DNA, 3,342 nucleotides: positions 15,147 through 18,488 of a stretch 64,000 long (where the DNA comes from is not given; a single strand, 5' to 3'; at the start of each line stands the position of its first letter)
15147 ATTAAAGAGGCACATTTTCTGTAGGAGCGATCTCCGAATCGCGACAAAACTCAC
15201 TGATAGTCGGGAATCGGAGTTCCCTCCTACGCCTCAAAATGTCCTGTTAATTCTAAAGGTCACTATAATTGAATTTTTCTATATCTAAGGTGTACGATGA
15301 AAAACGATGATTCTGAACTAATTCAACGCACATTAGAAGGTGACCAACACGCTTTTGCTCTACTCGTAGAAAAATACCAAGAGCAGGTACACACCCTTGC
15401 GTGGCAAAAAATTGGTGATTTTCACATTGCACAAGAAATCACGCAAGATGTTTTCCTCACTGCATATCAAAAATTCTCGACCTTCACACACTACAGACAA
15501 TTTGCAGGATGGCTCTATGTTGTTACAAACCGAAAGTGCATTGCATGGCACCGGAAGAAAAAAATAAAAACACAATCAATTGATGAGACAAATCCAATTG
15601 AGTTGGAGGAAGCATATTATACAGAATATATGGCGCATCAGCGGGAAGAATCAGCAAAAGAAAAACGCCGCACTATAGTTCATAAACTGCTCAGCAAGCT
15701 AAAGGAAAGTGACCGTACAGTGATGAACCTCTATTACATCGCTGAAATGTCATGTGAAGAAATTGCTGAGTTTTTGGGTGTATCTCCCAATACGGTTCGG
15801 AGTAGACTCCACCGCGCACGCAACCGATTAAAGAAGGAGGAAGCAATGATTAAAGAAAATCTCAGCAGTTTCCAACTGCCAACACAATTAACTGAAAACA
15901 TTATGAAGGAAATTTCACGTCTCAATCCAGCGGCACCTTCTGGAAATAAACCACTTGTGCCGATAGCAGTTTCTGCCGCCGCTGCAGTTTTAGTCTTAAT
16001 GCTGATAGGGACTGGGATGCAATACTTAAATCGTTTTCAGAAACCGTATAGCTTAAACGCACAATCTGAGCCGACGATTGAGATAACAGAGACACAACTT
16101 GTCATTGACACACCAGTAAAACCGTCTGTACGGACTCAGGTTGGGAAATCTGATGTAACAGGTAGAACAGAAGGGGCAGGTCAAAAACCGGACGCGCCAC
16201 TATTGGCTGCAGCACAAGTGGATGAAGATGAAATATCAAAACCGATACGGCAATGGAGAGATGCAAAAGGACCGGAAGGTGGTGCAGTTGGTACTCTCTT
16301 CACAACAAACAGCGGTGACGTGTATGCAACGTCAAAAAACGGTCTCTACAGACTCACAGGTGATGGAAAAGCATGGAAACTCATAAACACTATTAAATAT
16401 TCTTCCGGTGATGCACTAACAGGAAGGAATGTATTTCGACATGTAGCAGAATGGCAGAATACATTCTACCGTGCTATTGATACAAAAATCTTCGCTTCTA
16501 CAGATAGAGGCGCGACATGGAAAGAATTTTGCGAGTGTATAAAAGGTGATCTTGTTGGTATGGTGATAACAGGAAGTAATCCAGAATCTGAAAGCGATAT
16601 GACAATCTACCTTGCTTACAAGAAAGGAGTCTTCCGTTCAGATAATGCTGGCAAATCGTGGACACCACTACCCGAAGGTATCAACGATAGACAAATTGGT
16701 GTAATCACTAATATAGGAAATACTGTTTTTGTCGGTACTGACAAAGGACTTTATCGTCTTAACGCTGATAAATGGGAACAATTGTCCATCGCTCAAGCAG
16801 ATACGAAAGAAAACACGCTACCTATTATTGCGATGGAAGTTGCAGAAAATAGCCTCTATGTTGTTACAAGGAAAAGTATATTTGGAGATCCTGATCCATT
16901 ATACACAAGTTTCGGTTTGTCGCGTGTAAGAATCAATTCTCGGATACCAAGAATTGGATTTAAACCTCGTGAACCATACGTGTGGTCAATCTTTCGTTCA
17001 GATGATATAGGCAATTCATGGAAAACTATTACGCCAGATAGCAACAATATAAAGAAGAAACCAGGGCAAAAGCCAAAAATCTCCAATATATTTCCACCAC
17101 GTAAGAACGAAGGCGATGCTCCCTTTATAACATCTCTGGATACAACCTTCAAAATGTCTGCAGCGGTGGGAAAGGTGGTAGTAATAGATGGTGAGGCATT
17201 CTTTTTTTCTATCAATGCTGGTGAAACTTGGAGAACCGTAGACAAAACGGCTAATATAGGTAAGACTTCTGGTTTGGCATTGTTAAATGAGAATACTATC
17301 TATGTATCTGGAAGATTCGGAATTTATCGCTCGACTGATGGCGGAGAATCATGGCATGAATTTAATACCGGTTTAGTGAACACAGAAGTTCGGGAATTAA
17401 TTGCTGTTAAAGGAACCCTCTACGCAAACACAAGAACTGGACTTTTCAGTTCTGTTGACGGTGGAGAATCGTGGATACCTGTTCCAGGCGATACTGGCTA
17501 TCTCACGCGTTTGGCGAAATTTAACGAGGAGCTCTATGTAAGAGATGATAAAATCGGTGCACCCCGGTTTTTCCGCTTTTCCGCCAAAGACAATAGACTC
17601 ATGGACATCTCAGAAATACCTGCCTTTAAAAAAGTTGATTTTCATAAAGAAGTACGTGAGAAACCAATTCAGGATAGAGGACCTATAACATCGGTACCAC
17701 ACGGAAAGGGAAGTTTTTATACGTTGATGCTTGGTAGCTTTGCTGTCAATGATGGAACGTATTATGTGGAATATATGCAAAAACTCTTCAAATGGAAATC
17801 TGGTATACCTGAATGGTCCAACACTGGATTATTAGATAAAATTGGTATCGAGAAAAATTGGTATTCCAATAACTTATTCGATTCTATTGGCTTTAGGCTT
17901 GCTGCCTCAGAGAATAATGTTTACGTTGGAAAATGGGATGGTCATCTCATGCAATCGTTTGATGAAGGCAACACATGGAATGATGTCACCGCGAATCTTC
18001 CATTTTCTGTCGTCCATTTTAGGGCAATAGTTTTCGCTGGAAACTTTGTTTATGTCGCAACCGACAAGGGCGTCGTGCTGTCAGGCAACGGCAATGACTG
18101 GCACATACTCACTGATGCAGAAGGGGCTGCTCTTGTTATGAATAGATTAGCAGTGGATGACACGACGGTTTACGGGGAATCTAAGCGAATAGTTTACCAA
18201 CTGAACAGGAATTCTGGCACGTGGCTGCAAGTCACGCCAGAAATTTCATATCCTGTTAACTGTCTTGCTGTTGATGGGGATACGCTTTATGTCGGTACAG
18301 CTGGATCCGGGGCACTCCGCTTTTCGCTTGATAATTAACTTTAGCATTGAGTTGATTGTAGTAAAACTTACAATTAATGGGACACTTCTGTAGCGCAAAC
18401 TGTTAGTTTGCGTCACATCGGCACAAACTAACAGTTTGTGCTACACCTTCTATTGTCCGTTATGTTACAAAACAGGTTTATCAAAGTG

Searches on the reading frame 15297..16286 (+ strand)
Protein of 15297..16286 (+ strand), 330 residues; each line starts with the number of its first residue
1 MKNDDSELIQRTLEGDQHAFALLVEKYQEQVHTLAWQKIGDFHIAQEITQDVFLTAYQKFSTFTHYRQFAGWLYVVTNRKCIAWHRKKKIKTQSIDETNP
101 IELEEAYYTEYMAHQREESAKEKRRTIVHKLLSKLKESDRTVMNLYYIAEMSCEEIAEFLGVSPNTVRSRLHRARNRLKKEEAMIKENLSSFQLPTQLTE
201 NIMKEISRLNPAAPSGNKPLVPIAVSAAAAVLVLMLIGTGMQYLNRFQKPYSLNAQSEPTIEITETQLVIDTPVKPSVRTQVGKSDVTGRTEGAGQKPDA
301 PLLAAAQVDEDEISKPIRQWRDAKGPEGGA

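Call 27: find_related_loci(query=A2, collection=metagenome_contigs, flank=10000)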
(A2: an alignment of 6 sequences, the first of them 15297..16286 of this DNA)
Query A2 (330 aa) in metagenome_contigs; peptide patterns used: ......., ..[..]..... (x = any residue, [..] = any of these).
425 stretches matched a pattern; 22 encode a relative of the query (tblastn E <= 1e-3); 21 distinct loci.
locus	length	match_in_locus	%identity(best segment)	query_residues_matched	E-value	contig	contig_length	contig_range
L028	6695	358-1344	76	1-329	1e-177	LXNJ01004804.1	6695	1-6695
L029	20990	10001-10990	71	1-330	4e-165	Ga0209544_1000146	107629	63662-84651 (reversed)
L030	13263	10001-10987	67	1-329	1e-150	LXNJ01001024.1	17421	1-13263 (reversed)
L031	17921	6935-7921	66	1-329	6e-156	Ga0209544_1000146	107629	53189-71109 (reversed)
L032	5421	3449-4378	59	1-310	3e-130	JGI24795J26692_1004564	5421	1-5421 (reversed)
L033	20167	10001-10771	44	2-254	2e-65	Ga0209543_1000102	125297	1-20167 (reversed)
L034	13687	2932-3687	42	2-249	1e-59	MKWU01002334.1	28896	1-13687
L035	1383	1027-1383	71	1-119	2e-59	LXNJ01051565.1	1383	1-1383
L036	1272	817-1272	55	1-152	2e-53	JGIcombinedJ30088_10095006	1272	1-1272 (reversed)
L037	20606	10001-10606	35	1-211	8e-39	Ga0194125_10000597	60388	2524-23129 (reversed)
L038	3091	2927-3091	82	1-55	1e-26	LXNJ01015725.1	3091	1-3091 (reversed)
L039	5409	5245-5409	80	1-55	6e-25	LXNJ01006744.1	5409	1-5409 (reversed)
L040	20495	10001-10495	31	4-178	1e-20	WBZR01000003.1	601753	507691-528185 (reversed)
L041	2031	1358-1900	30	5-183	1e-17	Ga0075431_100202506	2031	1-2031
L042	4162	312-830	27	5-179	3e-15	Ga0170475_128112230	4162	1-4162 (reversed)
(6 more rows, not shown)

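Call 54: find_homologous_proteins(query=window:15297-16286:+, max_evalue=1e-10)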
Query window:15297-16286:+ (330 aa): 1234 proteins with E <= 1e-10 among 6438 candidates; the best 120 are listed.
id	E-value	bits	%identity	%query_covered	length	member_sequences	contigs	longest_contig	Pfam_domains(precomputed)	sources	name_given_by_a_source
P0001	2.1e-167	574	77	100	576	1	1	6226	PF07638.18,PF04545.23,PF04542.21,PF08281.19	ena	-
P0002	8.0e-165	566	86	87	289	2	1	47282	PF07638.18,PF04545.23,PF04542.21,PF08281.19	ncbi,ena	-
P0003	8.6e-164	562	76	100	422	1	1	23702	PF07638.18,PF04545.23,PF04542.21,PF08281.19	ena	-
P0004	1.0e-162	559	76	100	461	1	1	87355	PF13384.13,PF25852.1,PF07638.18,PF04545.23,PF04542.21,PF08281.19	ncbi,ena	-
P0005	5.8e-160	550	74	100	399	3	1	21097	PF07638.18,PF04545.23,PF04542.21,PF08281.19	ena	-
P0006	4.7e-159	547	73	100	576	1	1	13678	PF07638.18,PF04545.23,PF04542.21,PF08281.19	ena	-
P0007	2.8e-156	538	72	100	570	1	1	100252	PF07638.18,PF04545.23,PF04542.21,PF08281.19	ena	-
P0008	1.4e-150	519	79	87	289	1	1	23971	PF07638.18,PF04545.23,PF04542.21,PF08281.19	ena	-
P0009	1.2e-147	509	69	100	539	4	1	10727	PF25852.1,PF07638.18,PF04545.23,PF04542.21,PF08281.19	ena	-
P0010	4.5e-146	504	68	100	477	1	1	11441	PF25852.1,PF07638.18,PF04545.23,PF04542.21,PF08281.19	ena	-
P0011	1.9e-145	502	67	100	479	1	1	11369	PF15899.12,PF07638.18,PF04545.23,PF04542.21,PF08281.19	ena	-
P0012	6.0e-145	500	68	100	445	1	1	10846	PF07638.18,PF04545.23,PF04542.21,PF08281.19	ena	-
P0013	6.3e-143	494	67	100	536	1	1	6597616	PF25852.1,PF07638.18,PF04545.23,PF04542.21,PF08281.19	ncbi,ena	-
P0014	6.8e-140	484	66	100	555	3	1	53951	PF07638.18,PF04545.23,PF04542.21,PF08281.19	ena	-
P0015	8.0e-139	480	66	100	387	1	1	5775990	PF07638.18,PF04545.23,PF04542.21,PF08281.19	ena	-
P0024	1.7e-131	456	60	100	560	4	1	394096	PF07638.18,PF04545.23,PF04542.21,PF08281.19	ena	-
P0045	3.2e-117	409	57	97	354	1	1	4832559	PF07638.18,PF04545.23,PF04542.21,PF08281.19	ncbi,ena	-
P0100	9.2e-107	375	54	97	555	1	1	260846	PF25174.2,PF24814.2,PF23381.2,PF25173.2,PF12894.14,PF25175.2,PF24817.2,PF04542.21,PF24796.2,PF08281.19,PF24780.2,PF25391.2,PF07638.18,PF24807.2,PF25047.1,PF04545.23,PF26550.2,PF00400.39,PF23098.2,PF23414.2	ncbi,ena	-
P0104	2.2e-106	374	62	80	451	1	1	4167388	PF25168.2,PF24105.2,PF24817.2,PF23393.3,PF07638.18,PF25460.2,PF00400.39,PF23414.2,PF23410.5,PF25174.2,PF24814.2,PF23381.2,PF21029.4,PF25173.2,PF12894.14,PF25175.2,PF04542.21,PF24796.2,PF08281.19,PF24780.2,PF25172.2,PF25391.2,PF24807.2,PF25047.1,PF04545.23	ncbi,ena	-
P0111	1.0e-105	372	53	97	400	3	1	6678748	PF07638.18,PF04545.23,PF04542.21,PF08281.19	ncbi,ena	-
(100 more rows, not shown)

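Call 55: find_encoding_contigs(protein=P0013, flank=4000, max_places=2)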
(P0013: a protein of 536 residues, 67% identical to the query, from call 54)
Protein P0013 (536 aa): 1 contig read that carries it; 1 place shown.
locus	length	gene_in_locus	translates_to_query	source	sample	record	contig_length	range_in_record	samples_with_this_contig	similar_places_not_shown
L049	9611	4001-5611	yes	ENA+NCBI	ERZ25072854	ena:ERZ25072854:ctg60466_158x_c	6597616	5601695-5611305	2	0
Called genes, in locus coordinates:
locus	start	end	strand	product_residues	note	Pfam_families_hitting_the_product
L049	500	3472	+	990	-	PF04542:Sigma70_r2, PF15902:Sortilin-Vps10 (faint), PF04545:Sigma70_r4, PF08281:Sigma70_r4_2, PF25852:DUF6242_C (faint), PF23366:Beta-prop_HVO_0234 (faint)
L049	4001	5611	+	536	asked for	PF07638:Sigma70_ECF (faint), PF04542:Sigma70_r2, PF25852:DUF6242_C (faint), PF04545:Sigma70_r4, PF08281:Sigma70_r4_2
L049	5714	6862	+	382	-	PF01609:DDE_Tnp_1 (weak)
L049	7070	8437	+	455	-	PF02012:BNR (faint), PF15902:Sortilin-Vps10 (faint), PF25852:DUF6242_C (weak)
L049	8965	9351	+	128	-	-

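Call 56: find_encoding_contigs(protein=P0024, flank=4000, max_places=2)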
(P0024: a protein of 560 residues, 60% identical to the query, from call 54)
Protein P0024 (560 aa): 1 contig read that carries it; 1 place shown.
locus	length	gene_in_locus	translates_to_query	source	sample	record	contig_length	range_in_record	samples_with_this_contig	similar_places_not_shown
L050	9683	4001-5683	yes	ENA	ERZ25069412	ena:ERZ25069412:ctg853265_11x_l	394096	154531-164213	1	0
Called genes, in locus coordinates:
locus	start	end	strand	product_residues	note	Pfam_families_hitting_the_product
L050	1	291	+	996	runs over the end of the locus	PF04542:Sigma70_r2, PF08281:Sigma70_r4_2, PF04545:Sigma70_r4, PF14870:PSII_BNR (faint), PF25852:DUF6242_C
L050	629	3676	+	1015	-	PF04542:Sigma70_r2, PF15902:Sortilin-Vps10 (faint), PF08281:Sigma70_r4_2, PF04545:Sigma70_r4, PF25852:DUF6242_C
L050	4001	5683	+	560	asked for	PF07638:Sigma70_ECF (weak), PF04542:Sigma70_r2, PF04545:Sigma70_r4, PF08281:Sigma70_r4_2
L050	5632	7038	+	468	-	PF25852:DUF6242_C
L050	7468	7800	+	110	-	-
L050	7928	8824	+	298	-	PF18765:Polbeta, PF20797:HepT-like_2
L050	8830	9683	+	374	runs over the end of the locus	PF08240:ADH_N, PF16912:Glu_dehyd_C, PF00107:ADH_zinc_N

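Call 57: find_encoding_contigs(protein=P0045, flank=4000, max_places=2)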
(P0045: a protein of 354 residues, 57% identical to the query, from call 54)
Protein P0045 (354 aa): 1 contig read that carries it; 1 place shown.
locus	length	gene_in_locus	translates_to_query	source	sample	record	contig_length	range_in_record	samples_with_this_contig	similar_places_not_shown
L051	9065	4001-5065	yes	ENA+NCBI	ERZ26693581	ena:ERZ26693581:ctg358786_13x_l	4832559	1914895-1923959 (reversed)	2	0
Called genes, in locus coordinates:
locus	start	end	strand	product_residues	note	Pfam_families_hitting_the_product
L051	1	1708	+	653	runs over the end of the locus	-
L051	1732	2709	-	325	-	-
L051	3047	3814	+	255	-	-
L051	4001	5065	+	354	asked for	PF07638:Sigma70_ECF (weak), PF04542:Sigma70_r2, PF04545:Sigma70_r4, PF08281:Sigma70_r4_2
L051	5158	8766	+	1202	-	PF00637:Clathrin (faint), PF07719:TPR_2 (faint), PF13428:TPR_14 (faint), PF00515:TPR_1 (faint), PF01535:PPR (faint), PF12895:ANAPC3 (faint), PF13174:TPR_6 (faint), PF13432:TPR_16 (weak), +7 more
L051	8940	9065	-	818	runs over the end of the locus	PF12804:NTP_transf_3, PF01937:ARMT1-like_dom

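Call 58: find_encoding_contigs(protein=P0100, flank=4000, max_places=2)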
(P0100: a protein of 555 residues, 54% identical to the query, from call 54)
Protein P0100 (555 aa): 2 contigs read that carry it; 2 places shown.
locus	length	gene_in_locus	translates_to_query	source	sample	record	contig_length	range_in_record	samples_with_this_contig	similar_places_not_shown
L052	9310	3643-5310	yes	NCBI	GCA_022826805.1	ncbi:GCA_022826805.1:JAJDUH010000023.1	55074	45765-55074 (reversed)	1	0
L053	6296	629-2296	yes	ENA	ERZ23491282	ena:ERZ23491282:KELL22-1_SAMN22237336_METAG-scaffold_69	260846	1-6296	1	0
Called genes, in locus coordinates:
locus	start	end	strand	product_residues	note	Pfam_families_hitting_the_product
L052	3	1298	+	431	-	?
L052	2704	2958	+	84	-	-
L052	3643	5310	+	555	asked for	PF04542:Sigma70_r2, PF04545:Sigma70_r4, PF08281:Sigma70_r4_2, PF25175:Beta-prop_WDR5, PF25174:Beta-prop_THOC3, PF23381:Beta-prop_IFT122_1st, PF25173:Beta-prop_WDR3_1st, PF00400:WD40, +15 more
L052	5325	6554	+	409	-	PF23381:Beta-prop_IFT122_1st, PF23393:Beta-prop_WDR90_POC16_2nd, PF23414:Beta-prop_EML_2, PF24780:WD40_MABP1-WDR62_1st, PF24782:WD40_MABP1-WDR62_2nd, PF24796:WDR55, PF24805:EIF3I, PF24807:WD40_CDC20-Fz, +71 more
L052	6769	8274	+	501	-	PF12679:ABC2_membrane_2, PF10920:DUF2705 (weak), PF12730:ABC2_membrane_4, PF12040:DUF3526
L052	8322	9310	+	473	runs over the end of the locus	PF12679:ABC2_membrane_2, PF12698:ABC2_membrane_3 (weak), PF12040:DUF3526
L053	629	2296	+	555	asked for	PF04542:Sigma70_r2, PF04545:Sigma70_r4, PF08281:Sigma70_r4_2, PF25175:Beta-prop_WDR5, PF25174:Beta-prop_THOC3, PF23381:Beta-prop_IFT122_1st, PF25173:Beta-prop_WDR3_1st, PF00400:WD40, +15 more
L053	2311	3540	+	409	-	PF23381:Beta-prop_IFT122_1st, PF23393:Beta-prop_WDR90_POC16_2nd, PF23414:Beta-prop_EML_2, PF24780:WD40_MABP1-WDR62_1st, PF24782:WD40_MABP1-WDR62_2nd, PF24796:WDR55, PF24805:EIF3I, PF24807:WD40_CDC20-Fz, +71 more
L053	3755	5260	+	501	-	PF12679:ABC2_membrane_2, PF10920:DUF2705 (weak), PF12730:ABC2_membrane_4, PF12040:DUF3526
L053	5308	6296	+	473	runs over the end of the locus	PF12679:ABC2_membrane_2, PF12698:ABC2_membrane_3 (weak), PF12040:DUF3526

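Call 59: find_encoding_contigs(protein=P0104, flank=4000, max_places=2)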
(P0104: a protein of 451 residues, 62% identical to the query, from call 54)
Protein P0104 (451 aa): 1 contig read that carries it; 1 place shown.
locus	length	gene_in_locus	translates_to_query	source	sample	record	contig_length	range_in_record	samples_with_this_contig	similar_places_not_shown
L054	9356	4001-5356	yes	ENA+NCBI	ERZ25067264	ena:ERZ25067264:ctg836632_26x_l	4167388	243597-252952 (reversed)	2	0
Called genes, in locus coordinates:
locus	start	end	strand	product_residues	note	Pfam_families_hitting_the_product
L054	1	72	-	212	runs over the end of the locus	PF01300:Sua5_yciO_yrdC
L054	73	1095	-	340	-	PF00814:TsaD, PF02543:Carbam_trans_N (weak), PF22521:HypF_C_2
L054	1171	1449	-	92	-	PF13385:Laminin_G_3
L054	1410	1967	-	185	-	-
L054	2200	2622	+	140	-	PF25852:DUF6242_C (weak)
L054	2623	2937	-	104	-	-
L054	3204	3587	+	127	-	-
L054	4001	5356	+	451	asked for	PF07638:Sigma70_ECF, PF04542:Sigma70_r2, PF08281:Sigma70_r4_2, PF04545:Sigma70_r4, PF23414:Beta-prop_EML_2, PF24814:WD40_Prp19, PF25173:Beta-prop_WDR3_1st, PF25174:Beta-prop_THOC3, +21 more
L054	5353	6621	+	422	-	-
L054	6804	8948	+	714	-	PF00089:Trypsin (weak), PF13365:Trypsin_2, PF03704:BTAD (faint), PF00515:TPR_1 (weak), PF13414:TPR_11 (weak), PF00515:TPR_1 (weak), PF07719:TPR_2 (weak), PF13414:TPR_11, +14 more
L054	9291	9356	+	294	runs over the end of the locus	PF12760:Zn_ribbon_IS1595, PF12762:DDE_Tnp_IS1595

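Call 60: find_encoding_contigs(protein=P0111, flank=4000, max_places=2)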
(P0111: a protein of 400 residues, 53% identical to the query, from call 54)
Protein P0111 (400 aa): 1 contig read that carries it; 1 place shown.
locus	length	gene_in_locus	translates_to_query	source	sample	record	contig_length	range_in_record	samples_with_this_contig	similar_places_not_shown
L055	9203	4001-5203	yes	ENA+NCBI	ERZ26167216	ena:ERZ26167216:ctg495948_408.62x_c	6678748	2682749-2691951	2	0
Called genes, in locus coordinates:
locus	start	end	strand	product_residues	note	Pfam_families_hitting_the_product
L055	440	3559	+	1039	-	PF04542:Sigma70_r2, PF07638:Sigma70_ECF, PF08281:Sigma70_r4_2, PF04545:Sigma70_r4, PF15902:Sortilin-Vps10 (faint), PF25852:DUF6242_C (weak)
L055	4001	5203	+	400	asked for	PF07638:Sigma70_ECF, PF04542:Sigma70_r2, PF08281:Sigma70_r4_2, PF04545:Sigma70_r4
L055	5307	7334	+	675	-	PF02012:BNR (faint), PF14870:PSII_BNR (faint), PF15902:Sortilin-Vps10 (faint), PF23366:Beta-prop_HVO_0234 (weak), PF25852:DUF6242_C (weak)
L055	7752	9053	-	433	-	-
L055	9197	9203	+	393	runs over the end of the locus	PF13808:DDE_Tnp_1_assoc, PF01609:DDE_Tnp_1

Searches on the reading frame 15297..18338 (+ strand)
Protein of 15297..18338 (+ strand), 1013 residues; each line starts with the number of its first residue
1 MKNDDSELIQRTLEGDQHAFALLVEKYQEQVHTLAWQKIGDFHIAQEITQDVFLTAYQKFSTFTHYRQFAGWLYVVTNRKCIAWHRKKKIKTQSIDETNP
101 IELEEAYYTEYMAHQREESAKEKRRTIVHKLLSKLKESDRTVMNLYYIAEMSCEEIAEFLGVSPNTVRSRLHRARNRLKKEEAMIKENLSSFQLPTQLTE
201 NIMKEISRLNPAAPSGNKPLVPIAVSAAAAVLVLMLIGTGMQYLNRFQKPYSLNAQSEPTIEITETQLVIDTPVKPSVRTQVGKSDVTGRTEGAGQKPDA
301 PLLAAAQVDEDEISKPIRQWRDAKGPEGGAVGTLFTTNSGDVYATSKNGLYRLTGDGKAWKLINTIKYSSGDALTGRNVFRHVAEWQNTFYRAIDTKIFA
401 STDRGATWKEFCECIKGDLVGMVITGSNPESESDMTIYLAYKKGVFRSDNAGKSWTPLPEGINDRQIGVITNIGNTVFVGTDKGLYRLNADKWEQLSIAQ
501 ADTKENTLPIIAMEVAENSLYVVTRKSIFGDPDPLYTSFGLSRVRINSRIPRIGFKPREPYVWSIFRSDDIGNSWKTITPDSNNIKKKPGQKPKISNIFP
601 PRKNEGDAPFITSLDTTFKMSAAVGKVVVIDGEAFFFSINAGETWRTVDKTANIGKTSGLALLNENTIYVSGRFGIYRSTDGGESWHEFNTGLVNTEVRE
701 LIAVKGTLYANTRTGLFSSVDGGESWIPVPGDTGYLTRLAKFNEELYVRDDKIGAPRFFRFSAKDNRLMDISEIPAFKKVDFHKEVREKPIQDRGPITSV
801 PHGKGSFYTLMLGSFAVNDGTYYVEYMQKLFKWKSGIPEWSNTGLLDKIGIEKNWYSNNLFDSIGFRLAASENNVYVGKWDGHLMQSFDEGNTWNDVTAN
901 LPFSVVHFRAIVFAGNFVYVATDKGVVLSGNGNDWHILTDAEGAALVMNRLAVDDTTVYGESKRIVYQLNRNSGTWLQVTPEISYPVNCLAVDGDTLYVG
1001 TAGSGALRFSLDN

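Call 7: search_protein_families(library=pfam, proteins=[window:15297-18338:+], max_evalue=0.01)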
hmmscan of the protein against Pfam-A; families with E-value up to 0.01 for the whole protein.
window:15297-18338:+ (1013 aa): 13 families
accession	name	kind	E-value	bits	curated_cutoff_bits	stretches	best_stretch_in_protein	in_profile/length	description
PF08281.18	Sigma70_r4_2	-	2.8e-15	56.1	25.7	1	127-178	3-54/54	Sigma-70, region 4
PF04545.22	Sigma70_r4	-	5.8e-12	45.4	24.1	1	131-180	1-50/50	Sigma-70, region 4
PF15902.12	Sortilin-Vps10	-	1e-11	44.8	33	1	350-469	3-123/446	Sortilin, neurotensin receptor 3,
PF04542.20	Sigma70_r2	-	6.4e-10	39.1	24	1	23-89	1-69/71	Sigma-70 region 2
PF19755.4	DUF6242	-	2.5e-07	31.2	29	1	645-726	130-217/217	Domain of unknown function (DUF6242)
PF07638.17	Sigma70_ECF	-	4.4e-07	30.4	21.1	1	6-182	5-183/185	ECF sigma factor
PF02012.26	BNR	-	7.9e-06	25.6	27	0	677-687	1-11/12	BNR/Asp-box repeat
PF04297.20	UPF0122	-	5e-05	23.9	22.7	1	135-208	18-90/101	Putative helix-turn-helix protein, YlxM / p13 like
PF15899.11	BNR_6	-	6e-05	23.2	27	0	565-578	1-14/14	BNR-Asp box repeat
PF13384.12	HTH_23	-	0.00019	21.6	24.6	1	149-174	16-41/50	Homeodomain-like domain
PF13556.12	HTH_30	-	0.0022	18.2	27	1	147-177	9-39/59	PucR C-terminal helix-turn-helix domain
PF14870.12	PSII_BNR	-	0.0023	17.7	27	0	872-936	28-95/303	Photosynthesis system II assembly factor YCF48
PF21544.3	PorZ_N_b_propeller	-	0.0052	17.5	27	0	462-524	76-133/154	TSS9, PorZ, N-terminal beta-propeller domain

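Call 15: find_encoding_contigs(protein=window:15297-18338:+, flank=10000, max_places=6)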
Protein window:15297-18338:+ (1013 aa): no gene with exactly this product is on record in the collection.

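Call 43: search_protein_families(library=ncbifam, proteins=[window:15297-18338:+], max_evalue=0.01)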
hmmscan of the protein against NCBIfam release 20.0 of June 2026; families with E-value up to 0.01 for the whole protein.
window:15297-18338:+ (1013 aa): 106 families (the best 25 are shown)
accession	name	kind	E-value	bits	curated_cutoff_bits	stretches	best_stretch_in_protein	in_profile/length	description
NF045728.1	glycosyl_F510_1955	equivalog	2.1e-31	109.1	175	4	666-736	105-181/246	F510_1955 family glycosylhydrolase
NF007223.0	PRK09641.1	equivalog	2.9e-29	102.3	209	1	6-181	6-183/187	RNA polymerase sigma factor SigW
TIGR02937.1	sigma70-ECF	superfamily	1.4e-27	96.4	42.9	1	18-181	1-164/165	sigma-70 family RNA polymerase sigma factor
NF008888.0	PRK11922.1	equivalog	8.4e-27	94.3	204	1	3-181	15-195/231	RNA polymerase sigma factor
TIGR02948.1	SigW_bacill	equivalog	3e-26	92.6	243.1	1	6-181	6-183/187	RNA polymerase sigma factor SigW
NF009166.1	PRK12513.1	equivalog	1e-25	90.6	206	1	2-183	6-187/193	RNA polymerase sigma factor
NF009171.0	PRK12518.1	equivalog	6e-25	88.2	208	1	3-180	12-182/191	RNA polymerase sigma factor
TIGR02985.1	Sig70_bacteroi1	subfamily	4.3e-24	85.6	126.4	1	18-181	1-161/162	RNA polymerase sigma-70 factor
NF007225.0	PRK09643.1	equivalog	5e-24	85.1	190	1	4-188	13-188/204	RNA polymerase sigma factor SigM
TIGR02950.1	SigM_subfam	subfamily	1.7e-23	83.2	147.95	1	24-181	6-157/159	RNA polymerase sigma factor, SigM family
NF004113.0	PRK05602.1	equivalog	3.8e-23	82.2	208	1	3-181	30-200/211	RNA polymerase sigma factor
TIGR02939.1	RpoE_Sigma70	equivalog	7.9e-23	81.4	236.15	1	3-181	5-185/190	RNA polymerase sigma factor RpoE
NF058625.1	sigma_PG0214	equivalog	1.3e-22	80.3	130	1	17-182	3-161/170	GFO_1088 family ECF-type sigma factor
NF006930.0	PRK09415.1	subfamily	1.1e-21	77.5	198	1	14-181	12-174/179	RNA polymerase factor sigma C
NF007216.0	PRK09638.1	equivalog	3.2e-21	75.9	194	1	2-181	2-173/180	RNA polymerase sigma factor SigY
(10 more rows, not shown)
